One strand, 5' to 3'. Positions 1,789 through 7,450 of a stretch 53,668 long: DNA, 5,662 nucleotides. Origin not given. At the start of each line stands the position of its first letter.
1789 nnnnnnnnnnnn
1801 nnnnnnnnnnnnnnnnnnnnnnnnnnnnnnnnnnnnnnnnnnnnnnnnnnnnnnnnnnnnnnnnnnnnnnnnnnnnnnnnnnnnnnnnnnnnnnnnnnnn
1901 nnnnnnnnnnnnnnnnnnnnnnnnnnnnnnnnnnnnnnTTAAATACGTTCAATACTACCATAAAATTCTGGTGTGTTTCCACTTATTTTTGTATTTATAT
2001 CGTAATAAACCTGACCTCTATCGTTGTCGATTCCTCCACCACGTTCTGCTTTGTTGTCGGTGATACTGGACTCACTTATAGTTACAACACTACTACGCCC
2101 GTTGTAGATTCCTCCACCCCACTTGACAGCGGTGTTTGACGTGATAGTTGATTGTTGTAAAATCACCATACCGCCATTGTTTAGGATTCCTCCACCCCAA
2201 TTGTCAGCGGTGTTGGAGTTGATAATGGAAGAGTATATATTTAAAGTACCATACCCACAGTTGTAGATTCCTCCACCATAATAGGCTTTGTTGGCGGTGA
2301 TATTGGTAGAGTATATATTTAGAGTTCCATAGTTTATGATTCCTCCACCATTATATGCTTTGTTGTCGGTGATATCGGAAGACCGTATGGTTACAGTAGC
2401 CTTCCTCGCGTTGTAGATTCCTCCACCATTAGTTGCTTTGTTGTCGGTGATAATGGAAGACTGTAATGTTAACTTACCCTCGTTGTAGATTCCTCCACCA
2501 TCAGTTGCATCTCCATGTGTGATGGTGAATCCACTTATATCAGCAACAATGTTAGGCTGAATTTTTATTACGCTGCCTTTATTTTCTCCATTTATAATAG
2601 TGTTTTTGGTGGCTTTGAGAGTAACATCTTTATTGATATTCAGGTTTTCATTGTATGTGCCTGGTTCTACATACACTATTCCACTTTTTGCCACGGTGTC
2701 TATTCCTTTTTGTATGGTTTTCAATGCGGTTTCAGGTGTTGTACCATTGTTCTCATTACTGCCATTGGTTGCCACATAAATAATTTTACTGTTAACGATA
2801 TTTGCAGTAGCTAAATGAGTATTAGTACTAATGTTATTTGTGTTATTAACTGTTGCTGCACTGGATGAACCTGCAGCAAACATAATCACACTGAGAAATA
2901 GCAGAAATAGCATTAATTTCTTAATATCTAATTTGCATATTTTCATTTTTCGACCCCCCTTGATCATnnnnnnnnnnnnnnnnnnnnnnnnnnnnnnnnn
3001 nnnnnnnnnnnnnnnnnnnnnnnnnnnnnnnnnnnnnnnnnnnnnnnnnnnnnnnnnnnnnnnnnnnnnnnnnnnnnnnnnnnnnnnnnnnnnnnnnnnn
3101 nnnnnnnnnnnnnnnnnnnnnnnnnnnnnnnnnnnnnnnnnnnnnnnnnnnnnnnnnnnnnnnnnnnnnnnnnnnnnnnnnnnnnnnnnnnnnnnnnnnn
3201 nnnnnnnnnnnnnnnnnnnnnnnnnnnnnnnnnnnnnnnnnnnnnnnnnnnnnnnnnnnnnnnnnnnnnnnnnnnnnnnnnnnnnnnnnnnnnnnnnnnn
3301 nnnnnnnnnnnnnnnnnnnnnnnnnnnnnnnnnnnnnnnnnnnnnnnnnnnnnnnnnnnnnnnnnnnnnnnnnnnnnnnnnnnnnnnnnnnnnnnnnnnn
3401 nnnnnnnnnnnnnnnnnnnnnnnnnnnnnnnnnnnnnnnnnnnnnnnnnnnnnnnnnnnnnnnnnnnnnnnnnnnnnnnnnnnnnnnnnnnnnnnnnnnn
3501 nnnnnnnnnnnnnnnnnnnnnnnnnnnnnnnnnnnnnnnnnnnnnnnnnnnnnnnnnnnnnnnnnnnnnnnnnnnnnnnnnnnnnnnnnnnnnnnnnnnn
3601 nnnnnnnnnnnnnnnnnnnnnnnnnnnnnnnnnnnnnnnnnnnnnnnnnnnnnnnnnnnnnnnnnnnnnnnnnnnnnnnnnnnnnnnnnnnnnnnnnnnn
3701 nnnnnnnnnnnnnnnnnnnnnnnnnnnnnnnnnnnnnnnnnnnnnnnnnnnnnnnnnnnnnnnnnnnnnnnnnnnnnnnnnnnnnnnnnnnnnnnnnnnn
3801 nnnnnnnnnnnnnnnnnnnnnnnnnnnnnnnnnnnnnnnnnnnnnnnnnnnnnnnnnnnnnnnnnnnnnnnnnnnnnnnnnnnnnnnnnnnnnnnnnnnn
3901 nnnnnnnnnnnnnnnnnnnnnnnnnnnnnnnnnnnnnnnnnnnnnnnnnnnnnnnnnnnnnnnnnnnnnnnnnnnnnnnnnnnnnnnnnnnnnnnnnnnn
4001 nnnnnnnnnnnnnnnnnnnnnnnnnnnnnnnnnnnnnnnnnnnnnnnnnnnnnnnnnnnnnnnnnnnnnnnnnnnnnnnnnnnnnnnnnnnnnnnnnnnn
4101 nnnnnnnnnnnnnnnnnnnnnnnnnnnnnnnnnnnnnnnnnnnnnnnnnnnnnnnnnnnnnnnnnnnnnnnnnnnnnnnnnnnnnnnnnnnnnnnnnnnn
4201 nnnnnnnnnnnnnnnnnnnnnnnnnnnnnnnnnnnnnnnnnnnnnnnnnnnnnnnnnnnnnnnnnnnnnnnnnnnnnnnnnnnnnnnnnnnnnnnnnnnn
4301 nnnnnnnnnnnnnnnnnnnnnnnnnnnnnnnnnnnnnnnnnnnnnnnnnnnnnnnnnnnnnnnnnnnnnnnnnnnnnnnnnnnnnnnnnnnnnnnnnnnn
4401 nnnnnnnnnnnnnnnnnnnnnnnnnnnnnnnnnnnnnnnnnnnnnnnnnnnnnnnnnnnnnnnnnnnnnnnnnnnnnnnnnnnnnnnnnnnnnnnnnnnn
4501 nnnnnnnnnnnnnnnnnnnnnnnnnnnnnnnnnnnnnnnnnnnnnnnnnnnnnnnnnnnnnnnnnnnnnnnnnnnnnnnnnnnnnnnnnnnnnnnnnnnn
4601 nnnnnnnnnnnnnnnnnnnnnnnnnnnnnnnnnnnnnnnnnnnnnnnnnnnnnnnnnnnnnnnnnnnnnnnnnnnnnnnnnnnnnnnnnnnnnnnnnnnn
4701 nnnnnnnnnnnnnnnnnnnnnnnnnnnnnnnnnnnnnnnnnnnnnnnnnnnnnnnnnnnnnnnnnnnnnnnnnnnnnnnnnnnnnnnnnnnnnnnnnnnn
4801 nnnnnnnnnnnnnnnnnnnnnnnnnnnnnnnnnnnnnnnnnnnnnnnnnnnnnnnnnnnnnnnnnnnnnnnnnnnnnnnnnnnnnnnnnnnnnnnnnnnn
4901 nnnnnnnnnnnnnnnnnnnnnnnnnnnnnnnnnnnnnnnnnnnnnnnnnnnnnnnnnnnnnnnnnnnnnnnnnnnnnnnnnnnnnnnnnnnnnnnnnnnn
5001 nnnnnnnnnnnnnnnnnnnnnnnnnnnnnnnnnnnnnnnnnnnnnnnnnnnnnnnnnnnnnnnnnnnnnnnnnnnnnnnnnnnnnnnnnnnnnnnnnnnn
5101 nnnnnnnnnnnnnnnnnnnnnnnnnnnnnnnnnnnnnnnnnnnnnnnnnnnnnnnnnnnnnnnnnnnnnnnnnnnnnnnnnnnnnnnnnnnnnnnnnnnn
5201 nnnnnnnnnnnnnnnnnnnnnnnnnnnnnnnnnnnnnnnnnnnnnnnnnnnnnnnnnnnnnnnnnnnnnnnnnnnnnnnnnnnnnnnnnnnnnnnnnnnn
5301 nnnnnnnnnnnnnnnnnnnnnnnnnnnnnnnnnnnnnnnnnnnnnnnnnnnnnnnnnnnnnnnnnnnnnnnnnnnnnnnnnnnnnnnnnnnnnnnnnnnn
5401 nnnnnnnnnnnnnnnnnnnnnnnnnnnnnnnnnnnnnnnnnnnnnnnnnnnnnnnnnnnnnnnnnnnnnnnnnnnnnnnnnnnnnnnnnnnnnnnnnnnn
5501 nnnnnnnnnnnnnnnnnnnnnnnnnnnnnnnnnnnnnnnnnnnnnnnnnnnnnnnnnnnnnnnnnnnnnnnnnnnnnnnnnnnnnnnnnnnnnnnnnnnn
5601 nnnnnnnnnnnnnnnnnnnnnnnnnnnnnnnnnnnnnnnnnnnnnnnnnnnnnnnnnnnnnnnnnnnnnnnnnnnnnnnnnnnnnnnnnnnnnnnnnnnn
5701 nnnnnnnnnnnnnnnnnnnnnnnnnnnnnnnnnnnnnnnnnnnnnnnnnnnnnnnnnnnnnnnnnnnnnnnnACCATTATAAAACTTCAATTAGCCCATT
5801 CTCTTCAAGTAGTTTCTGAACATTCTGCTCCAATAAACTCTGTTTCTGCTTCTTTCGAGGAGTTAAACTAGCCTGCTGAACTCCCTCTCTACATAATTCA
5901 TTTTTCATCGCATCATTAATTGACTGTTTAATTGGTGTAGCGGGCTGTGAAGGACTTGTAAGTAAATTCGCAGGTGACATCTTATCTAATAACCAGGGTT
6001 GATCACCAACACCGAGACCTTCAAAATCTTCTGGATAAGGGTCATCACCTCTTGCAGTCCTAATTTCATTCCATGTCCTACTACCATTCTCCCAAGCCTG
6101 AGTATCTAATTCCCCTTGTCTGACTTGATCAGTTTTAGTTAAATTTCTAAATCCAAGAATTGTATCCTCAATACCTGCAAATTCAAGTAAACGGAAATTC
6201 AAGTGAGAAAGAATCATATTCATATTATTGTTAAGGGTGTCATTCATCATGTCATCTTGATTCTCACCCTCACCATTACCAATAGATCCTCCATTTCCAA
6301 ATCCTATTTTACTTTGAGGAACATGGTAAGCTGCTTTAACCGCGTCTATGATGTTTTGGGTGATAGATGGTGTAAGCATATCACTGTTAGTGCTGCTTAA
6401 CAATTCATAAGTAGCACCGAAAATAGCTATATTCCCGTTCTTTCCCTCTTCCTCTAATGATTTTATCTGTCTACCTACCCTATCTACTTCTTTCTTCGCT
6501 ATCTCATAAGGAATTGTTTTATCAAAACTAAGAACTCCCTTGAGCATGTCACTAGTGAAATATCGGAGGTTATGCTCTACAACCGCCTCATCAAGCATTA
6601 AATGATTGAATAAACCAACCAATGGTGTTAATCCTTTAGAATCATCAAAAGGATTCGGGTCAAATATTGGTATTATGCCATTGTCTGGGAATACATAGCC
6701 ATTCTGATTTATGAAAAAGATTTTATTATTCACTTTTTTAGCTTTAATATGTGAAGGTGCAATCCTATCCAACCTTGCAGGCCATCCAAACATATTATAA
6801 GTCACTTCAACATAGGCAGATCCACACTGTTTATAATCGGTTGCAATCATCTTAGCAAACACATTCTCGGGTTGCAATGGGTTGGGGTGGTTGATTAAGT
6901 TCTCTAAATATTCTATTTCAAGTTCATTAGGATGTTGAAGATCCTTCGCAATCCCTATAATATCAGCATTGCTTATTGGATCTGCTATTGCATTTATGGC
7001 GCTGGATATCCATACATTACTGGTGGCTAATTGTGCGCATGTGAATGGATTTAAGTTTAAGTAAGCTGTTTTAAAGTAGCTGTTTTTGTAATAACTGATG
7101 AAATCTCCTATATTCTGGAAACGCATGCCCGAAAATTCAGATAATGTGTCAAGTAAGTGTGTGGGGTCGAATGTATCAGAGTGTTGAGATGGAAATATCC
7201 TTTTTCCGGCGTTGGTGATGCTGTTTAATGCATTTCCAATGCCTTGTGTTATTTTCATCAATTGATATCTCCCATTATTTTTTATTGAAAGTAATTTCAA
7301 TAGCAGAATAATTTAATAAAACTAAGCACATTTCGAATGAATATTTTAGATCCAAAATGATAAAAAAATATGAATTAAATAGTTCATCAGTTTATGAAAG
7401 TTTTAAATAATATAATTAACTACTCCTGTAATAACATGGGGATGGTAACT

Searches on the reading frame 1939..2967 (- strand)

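Call 8: search_protein_families(library=pfam, proteins=[window:1939-2967:-], max_evalue=0.01)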
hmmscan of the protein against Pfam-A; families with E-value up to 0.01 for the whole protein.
window:1939-2967:- (342 aa): 1 family
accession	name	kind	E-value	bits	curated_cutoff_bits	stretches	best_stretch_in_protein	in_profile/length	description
PF02415.23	Chlam_PMP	-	1.1e-06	28.7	20.6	0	273-289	2-18/19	Chlamydia polymorphic membrane protein (Chlamydia_PMP) repeat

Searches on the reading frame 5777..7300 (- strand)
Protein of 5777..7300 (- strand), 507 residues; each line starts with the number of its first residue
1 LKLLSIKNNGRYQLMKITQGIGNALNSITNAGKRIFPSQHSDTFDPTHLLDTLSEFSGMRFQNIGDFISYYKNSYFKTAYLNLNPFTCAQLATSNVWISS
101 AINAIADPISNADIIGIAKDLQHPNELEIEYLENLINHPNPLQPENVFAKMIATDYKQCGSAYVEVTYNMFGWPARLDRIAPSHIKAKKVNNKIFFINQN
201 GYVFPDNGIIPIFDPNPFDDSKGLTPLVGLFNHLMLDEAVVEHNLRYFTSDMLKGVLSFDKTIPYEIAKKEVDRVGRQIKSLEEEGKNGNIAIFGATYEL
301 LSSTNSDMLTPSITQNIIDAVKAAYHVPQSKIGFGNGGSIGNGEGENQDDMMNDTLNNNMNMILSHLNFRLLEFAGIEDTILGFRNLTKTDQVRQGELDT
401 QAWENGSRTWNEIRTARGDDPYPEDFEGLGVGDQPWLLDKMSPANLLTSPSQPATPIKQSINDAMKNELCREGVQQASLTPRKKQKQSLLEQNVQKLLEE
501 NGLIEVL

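Call 8: search_protein_families(library=pfam, proteins=[window:5777-7300:-], max_evalue=0.01)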
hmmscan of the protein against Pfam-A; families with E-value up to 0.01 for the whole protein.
window:5777-7300:- (507 aa): 1 family
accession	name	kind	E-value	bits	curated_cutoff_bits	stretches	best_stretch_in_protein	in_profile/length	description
PF04860.17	Phage_portal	-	3.2e-27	96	39.1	1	100-417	5-320/321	Phage portal protein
